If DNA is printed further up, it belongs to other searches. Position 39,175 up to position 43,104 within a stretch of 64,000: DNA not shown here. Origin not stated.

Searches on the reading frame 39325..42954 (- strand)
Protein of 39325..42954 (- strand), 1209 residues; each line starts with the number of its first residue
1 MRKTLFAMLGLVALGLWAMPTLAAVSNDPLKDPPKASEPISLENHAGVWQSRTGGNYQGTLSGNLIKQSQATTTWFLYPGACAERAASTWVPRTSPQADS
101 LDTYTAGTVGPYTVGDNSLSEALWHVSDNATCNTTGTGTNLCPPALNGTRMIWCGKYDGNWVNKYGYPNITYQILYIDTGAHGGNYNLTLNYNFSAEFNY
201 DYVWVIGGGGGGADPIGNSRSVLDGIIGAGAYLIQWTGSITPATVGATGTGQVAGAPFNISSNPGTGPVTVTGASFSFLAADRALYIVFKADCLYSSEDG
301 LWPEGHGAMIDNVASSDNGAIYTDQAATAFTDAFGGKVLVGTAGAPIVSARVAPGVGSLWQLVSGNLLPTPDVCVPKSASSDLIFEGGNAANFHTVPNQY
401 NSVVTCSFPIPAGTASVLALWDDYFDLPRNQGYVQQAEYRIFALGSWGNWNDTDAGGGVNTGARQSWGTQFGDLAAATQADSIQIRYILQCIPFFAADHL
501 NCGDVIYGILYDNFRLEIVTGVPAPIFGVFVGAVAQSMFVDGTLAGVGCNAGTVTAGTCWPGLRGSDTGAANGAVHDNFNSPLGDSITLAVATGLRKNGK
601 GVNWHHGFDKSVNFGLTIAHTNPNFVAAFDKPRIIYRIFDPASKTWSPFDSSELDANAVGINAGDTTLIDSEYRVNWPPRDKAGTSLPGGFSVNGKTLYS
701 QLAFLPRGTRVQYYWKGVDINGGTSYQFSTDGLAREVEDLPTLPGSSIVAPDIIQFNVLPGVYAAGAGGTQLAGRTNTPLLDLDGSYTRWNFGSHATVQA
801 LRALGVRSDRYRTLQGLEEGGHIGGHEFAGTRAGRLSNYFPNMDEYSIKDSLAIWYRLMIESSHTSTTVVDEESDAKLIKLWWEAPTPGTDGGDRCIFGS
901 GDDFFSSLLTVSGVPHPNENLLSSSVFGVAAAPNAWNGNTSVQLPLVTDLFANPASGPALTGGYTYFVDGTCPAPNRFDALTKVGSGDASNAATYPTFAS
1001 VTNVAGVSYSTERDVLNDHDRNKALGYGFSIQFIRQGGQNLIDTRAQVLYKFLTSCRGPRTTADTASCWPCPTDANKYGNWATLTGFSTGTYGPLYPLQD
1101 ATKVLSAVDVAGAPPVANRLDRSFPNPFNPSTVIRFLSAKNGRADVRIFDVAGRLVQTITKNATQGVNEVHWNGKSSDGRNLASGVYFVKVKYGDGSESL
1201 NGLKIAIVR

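Call 11: search_protein_families(library=pfam, proteins=[window:39325-42954:-], max_evalue=0.1)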
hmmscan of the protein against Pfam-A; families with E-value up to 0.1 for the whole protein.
window:39325-42954:- (1209 aa): 3 families
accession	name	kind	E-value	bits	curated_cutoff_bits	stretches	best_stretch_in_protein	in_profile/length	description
PF13860.13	FlgD_ig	-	3.3e-10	40.3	27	1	1137-1196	18-78/79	FlgD Ig-like domain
PF18962.6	Por_Secre_tail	-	6.8e-08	33.1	27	1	1124-1197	2-68/75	Secretion system C-terminal sorting domain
PF13585.12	CHU_C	-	0.00034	21.1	27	1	1142-1198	27-78/86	CHU_C Type IX secretion signal domain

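Call 12: find_homologous_proteins(query=window:39325-42954:-)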
Query window:39325-42954:- (1209 aa): 163 proteins with E <= 0.001 among 8000 candidates; the best 120 are listed.
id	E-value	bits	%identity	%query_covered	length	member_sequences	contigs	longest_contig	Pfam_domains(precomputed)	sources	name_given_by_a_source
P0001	0.0e+0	2809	100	100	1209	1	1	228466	PF18962.8,PF13860.13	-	-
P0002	0.0e+0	2285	80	100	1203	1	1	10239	PF13585.13,PF18962.8,PF13860.13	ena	-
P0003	0.0e+0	2202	78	100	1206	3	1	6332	PF18962.8,PF13860.13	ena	-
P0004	0.0e+0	2173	78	100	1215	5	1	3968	PF18962.8,PF13860.13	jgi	-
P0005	0.0e+0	2167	78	100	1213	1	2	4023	PF18962.8,PF13860.13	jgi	jgi:hypothetical protein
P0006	0.0e+0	2165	75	100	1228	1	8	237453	PF18962.8,PF13860.13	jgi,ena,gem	-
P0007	0.0e+0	2147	76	100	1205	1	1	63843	PF18962.8,PF13860.13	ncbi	-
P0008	0.0e+0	2105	75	100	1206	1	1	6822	PF18962.8,PF13860.13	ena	-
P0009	0.0e+0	2077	73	100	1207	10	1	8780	PF18962.8,PF13860.13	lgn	-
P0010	0.0e+0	2069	73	100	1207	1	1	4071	PF18962.8,PF13860.13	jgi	-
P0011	0.0e+0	2063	74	100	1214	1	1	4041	PF18962.8,PF13860.13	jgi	-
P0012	0.0e+0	2063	72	100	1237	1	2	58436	PF18962.8,PF13860.13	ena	-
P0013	0.0e+0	2030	73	100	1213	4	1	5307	PF13585.13,PF18962.8,PF13860.13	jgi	jgi:flagellar hook capping protein FlgD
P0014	0.0e+0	2028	72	100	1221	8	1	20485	PF18962.8,PF13860.13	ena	-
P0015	0.0e+0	2027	72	100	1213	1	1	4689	PF18962.8,PF13860.13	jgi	jgi:hypothetical protein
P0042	0.0e+0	1629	59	99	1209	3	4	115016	PF13860.13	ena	-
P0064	0.0e+0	1401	55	100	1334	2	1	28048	PF18962.8,PF13860.13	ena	-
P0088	0.0e+0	1279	51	100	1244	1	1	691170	PF18962.8,PF13860.13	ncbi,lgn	-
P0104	0.0e+0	1243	50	100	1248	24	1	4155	PF18962.8,PF13860.13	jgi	jgi:hypothetical protein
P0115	0.0e+0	1222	50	100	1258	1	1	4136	PF18962.8,PF13860.13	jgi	jgi:hypothetical protein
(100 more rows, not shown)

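Call 13: find_related_loci(query=window:39325-42954:-, collection=genome_contigs, flank=3000)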
Query window:39325-42954:- (1209 aa) in genome_contigs; peptide patterns used: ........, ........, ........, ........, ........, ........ (x = any residue, [..] = any of these).
29 stretches matched a pattern; 15 encode a relative of the query (tblastn E <= 1e-3); 15 distinct loci.
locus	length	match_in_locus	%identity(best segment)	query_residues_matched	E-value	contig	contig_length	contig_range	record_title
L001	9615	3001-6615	76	1-1209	0e+0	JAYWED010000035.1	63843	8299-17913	MAG: Candidatus Eisenbacteria bacterium isolate GL97_DN_metabinner_3 GL97_DN_metabinner_3_34, whole genome shotgun seque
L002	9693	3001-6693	72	1-1209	0e+0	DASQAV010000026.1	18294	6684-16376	MAG TPA_asm: Candidatus Dormiibacterota bacterium isolate SMAG_U11654 k141_1083399, whole genome shotgun sequence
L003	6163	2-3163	66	154-1209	0e+0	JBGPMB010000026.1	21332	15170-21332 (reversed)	MAG: Candidatus Eisenbacteria bacterium isolate OBJ_0618_7090110_248 k141_10990003_length_21332_cov_87.7305, whole genom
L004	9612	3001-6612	59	5-1209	0e+0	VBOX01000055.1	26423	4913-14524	MAG: Candidatus Eisenbacteria bacterium isolate WS_7 14_0927_05_40cm_scaffold_2035, whole genome shotgun sequence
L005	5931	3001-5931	70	60-1040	0e+0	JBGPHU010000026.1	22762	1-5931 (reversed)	MAG: Candidatus Eisenbacteria bacterium isolate OBJ_0618_7090110_350 k141_1695251_length_22762_cov_26.4756, whole genome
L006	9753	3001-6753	68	1-1209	0e+0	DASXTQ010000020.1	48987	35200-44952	MAG TPA_asm: Candidatus Eisenbacteria bacterium isolate SMAG_U4696 k141_1439307, whole genome shotgun sequence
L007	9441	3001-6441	62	63-1205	0e+0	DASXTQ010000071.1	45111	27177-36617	MAG TPA_asm: Candidatus Eisenbacteria bacterium isolate SMAG_U4696 k141_1502513, whole genome shotgun sequence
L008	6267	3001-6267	76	1-1091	0e+0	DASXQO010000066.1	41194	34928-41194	MAG TPA_asm: Candidatus Eisenbacteria bacterium isolate SMAG_U4615 k141_1251526, whole genome shotgun sequence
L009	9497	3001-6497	73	1-1209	0e+0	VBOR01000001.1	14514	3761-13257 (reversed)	MAG: Candidatus Eisenbacteria bacterium isolate WS_1 14_0929_05_30cm_scaffold_12071, whole genome shotgun sequence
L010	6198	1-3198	63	143-1209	0e+0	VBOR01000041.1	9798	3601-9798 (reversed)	MAG: Candidatus Eisenbacteria bacterium isolate WS_1 14_0929_05_30cm_scaffold_17462, whole genome shotgun sequence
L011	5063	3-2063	76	537-1209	0e+0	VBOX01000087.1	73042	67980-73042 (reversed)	MAG: Candidatus Eisenbacteria bacterium isolate WS_7 14_0927_05_40cm_scaffold_670, whole genome shotgun sequence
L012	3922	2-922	74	904-1209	8e-144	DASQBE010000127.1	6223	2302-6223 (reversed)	MAG TPA_asm: Candidatus Binatia bacterium isolate SMAG_U11663 k141_1990417, whole genome shotgun sequence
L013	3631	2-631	63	999-1209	3e-74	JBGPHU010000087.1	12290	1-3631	MAG: Candidatus Eisenbacteria bacterium isolate OBJ_0618_7090110_350 k141_10978836_length_12290_cov_16.4150, whole genom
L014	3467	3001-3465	55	1-162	1e-44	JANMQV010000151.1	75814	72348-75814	MAG: Candidatus Eisenbacteria bacterium isolate OTE_51_metabat_13 OTE_51_k141_3901471, whole genome shotgun sequence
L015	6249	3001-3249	32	1123-1209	2e-4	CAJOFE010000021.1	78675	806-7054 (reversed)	uncultured Prevotella sp. isolate Red_deer_2_mag_77 genome assembly, contig: scaffold_279, whole genome shotgun sequence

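Call 28: find_encoding_contigs(protein=P0010, flank=1000, max_places=4)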
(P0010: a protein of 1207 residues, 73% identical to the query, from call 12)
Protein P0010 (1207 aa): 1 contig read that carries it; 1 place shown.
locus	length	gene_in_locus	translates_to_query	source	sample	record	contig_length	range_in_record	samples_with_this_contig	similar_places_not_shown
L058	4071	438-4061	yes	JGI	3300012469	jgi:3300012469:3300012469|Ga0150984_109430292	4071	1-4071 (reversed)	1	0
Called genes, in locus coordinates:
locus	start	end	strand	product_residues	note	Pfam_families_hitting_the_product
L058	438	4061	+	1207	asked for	PF13860:FlgD_ig, PF18962:Por_Secre_tail (weak)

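Call 29: find_encoding_contigs(protein=P0004, flank=1000, max_places=4)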
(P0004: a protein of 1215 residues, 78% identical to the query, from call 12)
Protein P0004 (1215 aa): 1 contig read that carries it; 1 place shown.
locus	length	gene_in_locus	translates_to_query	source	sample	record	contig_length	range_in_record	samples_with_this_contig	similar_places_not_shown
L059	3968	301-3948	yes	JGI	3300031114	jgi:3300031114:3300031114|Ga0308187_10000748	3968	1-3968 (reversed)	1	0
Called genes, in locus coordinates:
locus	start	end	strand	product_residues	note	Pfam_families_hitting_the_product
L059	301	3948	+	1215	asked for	PF13860:FlgD_ig, PF18962:Por_Secre_tail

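Call 47: search_solved_structures(query=window:39325-42954:-, max_evalue=1)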
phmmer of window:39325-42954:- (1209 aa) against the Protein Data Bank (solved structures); distinct sequences matched with E-value up to 1: 0.

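Call 48: search_protein_families(library=ncbifam, proteins=[window:39325-42954:-], max_evalue=0.1)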
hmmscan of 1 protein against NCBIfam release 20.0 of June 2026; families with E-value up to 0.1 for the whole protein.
window:39325-42954:- (1209 aa): 10 families
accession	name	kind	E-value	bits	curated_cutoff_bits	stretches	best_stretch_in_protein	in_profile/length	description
TIGR04183.1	Por_Secre_tail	domain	1.2e-12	47.6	23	1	1124-1199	2-66/72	T9SS type A sorting domain-containing protein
NF052323.1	T9SSA_dep_M6i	equivalog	2.5e-10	39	600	1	1124-1209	961-1043/1043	T9SS-dependent M6-like inactivated metalloprotease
NF052228.1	T9SS_PorZ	equivalog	6.3e-09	34.8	260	1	1142-1209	695-757/757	type IX secretion system anionic LPS delivery protein PorZ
NF033707.1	T9SS_sortase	equivalog_domain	1.5e-07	29.5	420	1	1123-1193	1001-1077/1095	type IX secretion system sortase PorU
NF005176.1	PRK06655.1-1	equivalog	8.8e-07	29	230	1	1140-1197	95-154/197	flagellar hook assembly protein FlgD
NF038113.1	T9SSA_dep_M36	equivalog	3.6e-06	25.4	885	1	1120-1195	792-859/869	T9SS-dependent M36 family metallopeptidase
NF009452.0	PRK12812.1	equivalog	5e-05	22.7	258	1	1141-1196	151-209/289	flagellar basal body rod modification protein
NF009276.0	PRK12633.1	equivalog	0.00021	21.1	383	1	1142-1195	129-183/234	flagellar basal body rod modification protein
NF009453.0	PRK12813.1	equivalog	0.0029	17.2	264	1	1140-1205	122-185/223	flagellar basal body rod modification protein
NF004496.1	PRK05842.1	equivalog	0.013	14.8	250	1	1138-1196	162-223/271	flagellar hook assembly protein FlgD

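Call 55: find_encoding_contigs(protein=P0042, flank=1500, max_places=2)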
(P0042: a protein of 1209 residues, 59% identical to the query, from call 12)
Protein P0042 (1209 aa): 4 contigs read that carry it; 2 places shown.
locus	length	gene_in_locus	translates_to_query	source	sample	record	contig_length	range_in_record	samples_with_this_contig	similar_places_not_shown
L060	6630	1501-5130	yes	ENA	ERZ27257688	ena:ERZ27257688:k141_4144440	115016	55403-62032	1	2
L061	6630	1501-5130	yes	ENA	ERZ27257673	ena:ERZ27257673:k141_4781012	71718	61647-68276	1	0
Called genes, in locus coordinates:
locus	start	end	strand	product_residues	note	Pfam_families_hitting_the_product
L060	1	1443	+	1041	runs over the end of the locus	PF00069:Pkinase, PF07714:PK_Tyr_Ser-Thr, PF13401:AAA_22 (weak), PF25872:HTH_77, PF12862:ANAPC5 (faint), PF13424:TPR_12 (weak), PF00515:TPR_1 (faint), PF13424:TPR_12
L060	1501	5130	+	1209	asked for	PF13860:FlgD_ig (weak)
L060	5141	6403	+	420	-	PF01266:DAO (faint), PF03486:HI0933_like, PF07992:Pyr_redox_2 (faint), PF22780:HI0933_like_1st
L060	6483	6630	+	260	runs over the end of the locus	PF02276:CytoC_RC, PF13176:TPR_7 (faint), PF13432:TPR_16 (weak), PF13414:TPR_11 (faint), PF07719:TPR_2 (weak), PF13181:TPR_8 (weak), PF00515:TPR_1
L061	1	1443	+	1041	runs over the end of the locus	PF00069:Pkinase, PF07714:PK_Tyr_Ser-Thr, PF13401:AAA_22 (weak), PF25872:HTH_77, PF12862:ANAPC5 (faint), PF13424:TPR_12 (weak), PF00515:TPR_1 (faint), PF13424:TPR_12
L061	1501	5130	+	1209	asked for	PF13860:FlgD_ig (weak)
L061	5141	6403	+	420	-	PF01266:DAO (faint), PF03486:HI0933_like, PF07992:Pyr_redox_2 (faint), PF22780:HI0933_like_1st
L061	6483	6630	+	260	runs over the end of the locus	PF02276:CytoC_RC, PF13176:TPR_7 (faint), PF13432:TPR_16 (weak), PF13414:TPR_11 (faint), PF07719:TPR_2 (weak), PF13181:TPR_8 (weak), PF00515:TPR_1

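Call 56: find_encoding_contigs(protein=P0088, flank=1500, max_places=2)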
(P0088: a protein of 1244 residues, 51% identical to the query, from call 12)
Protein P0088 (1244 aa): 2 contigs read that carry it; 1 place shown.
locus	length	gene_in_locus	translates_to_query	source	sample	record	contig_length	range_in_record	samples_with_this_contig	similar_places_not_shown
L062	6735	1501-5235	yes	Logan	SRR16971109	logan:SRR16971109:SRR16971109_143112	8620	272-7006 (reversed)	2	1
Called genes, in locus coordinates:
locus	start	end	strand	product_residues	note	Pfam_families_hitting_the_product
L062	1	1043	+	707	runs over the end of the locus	PF02092:tRNA_synt_2f, PF05746:DALR_1 (weak)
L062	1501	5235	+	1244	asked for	PF13860:FlgD_ig (weak), PF18962:Por_Secre_tail (faint)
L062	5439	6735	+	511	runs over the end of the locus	-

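Call 57: find_encoding_contigs(protein=P0064, flank=1500, max_places=2)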
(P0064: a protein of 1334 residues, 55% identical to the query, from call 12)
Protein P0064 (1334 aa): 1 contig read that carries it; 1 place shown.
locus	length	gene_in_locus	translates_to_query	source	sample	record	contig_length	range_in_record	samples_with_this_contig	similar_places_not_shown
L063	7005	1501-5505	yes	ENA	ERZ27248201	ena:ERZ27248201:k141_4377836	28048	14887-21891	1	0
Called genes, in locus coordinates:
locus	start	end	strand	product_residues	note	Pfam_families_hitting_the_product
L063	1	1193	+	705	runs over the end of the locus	PF02092:tRNA_synt_2f, PF05746:DALR_1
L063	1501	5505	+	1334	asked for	PF13860:FlgD_ig (weak), PF18962:Por_Secre_tail (faint)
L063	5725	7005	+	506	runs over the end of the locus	-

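Call 71: find_encoding_contigs(protein=P0011, flank=1000, max_places=3)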
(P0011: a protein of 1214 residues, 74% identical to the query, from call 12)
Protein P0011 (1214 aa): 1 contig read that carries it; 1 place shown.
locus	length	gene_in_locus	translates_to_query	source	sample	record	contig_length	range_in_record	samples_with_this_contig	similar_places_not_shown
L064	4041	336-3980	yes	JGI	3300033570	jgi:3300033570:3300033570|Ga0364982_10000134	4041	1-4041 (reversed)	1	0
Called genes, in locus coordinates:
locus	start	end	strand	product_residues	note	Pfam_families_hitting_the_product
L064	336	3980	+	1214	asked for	PF13860:FlgD_ig, PF18962:Por_Secre_tail (weak)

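Call 72: find_encoding_contigs(protein=P0104, flank=1000, max_places=3)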
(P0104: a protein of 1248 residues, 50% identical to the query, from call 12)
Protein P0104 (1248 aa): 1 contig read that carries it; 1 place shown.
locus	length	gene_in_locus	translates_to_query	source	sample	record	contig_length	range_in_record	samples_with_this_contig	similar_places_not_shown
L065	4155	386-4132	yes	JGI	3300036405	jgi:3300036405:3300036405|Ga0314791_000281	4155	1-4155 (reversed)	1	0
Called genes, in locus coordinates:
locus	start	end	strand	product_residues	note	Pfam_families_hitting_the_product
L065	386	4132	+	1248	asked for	PF13860:FlgD_ig, PF18962:Por_Secre_tail (weak)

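Call 73: find_encoding_contigs(protein=P0115, flank=1000, max_places=3)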
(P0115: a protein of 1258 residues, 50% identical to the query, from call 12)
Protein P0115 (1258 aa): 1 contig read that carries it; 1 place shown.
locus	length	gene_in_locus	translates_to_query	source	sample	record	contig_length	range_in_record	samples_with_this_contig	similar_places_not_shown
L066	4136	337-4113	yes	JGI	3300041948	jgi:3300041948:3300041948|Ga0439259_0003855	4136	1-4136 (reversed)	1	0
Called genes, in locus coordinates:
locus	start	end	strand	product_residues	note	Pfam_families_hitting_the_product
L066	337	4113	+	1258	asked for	PF13860:FlgD_ig (weak), PF18962:Por_Secre_tail (faint)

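Call 79: predict_structure(alignment_id=A5)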
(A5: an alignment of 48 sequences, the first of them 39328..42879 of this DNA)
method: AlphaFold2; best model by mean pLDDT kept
length: 1184 residues; sequences in the alignment: 48
mean_pLDDT: 83.5   pTM: 0.80
mean pLDDT of the five models: 83.5, 81.1, 78.3, 78.2, 77.4
residues with pLDDT >= 90: 503; 70-90: 527; 50-70: 101; < 50: 53
segments of 3 or more residues with pLDDT < 50: 1-6, 23-44, 765-768, 1081-1091, 1098-1104
pLDDT, mean of each block of 10 residues (from residue 1): 47 71 42 31 58 92 90 88 92 90 88 83 94 87 92 91 94 87 90 90 90 91 78 83 89 93 86 82 93 91 86 77 89 88 68 80 85 89 92 88 84 91 88 79 84 93 88 82 83 85 86 92 92 88 69 78 87 89 83 90 94 95 94 81 89 87 93 94 95 90 79 75 80 93 92 91 56 86 88 81 71 80 94 89 79 94 86 90 79 91 89 82 93 86 71 88 93 92 88 87 88 74 95 84 89 90 87 88 34 55 58 79 82 86 80 77 80 61 49
secondary structure, 60 per line:
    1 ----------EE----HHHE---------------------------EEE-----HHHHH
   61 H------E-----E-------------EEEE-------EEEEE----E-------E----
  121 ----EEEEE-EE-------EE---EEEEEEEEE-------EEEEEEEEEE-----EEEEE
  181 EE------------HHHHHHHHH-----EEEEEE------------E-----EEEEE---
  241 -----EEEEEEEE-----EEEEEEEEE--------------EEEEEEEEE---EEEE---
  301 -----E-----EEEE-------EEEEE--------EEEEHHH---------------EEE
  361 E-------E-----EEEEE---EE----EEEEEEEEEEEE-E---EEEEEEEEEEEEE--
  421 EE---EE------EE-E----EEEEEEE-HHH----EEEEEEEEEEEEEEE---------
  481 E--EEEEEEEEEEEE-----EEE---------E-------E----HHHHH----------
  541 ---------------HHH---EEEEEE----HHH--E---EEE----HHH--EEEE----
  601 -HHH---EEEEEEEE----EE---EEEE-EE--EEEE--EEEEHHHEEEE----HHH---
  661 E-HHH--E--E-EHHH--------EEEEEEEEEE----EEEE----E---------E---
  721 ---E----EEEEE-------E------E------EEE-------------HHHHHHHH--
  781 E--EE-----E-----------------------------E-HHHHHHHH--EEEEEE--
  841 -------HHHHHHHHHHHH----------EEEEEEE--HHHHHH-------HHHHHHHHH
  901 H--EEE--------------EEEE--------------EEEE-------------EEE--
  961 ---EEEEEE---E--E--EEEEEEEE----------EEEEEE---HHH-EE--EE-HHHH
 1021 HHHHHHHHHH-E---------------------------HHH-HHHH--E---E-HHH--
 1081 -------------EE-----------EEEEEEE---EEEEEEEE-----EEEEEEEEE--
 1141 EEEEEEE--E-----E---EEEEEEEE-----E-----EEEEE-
elements in order (helices of 4 or more, strands of 3 or more residues): E48-50 H56-61 E88-91 E99-103 E125-129 E145-153 E161-170 E176-182 H195-203 E209-214 E233-237 E246-253 E259-267 E282-290 E294-297 E312-315 E323-327 E336-339 E358-361 E375-379 E389-400 E406-418 E442-448 E457-471 E484-495 E501-503 H526-530 E562-567 E581-583 E593-596 E608-615 E625-628 E634-637 E640-643 E647-650 E685-694 E699-702 E729-733 E755-757 H771-778 H823-830 E833-838 H848-859 E870-876 H879-884 H892-901 E904-906 E921-924 E939-942 E956-958 E964-969 E979-986 E997-1002 H1017-1030 H1064-1067 E1107-1113 E1117-1124 E1130-1138 E1141-1147 E1160-1167 E1179-1183
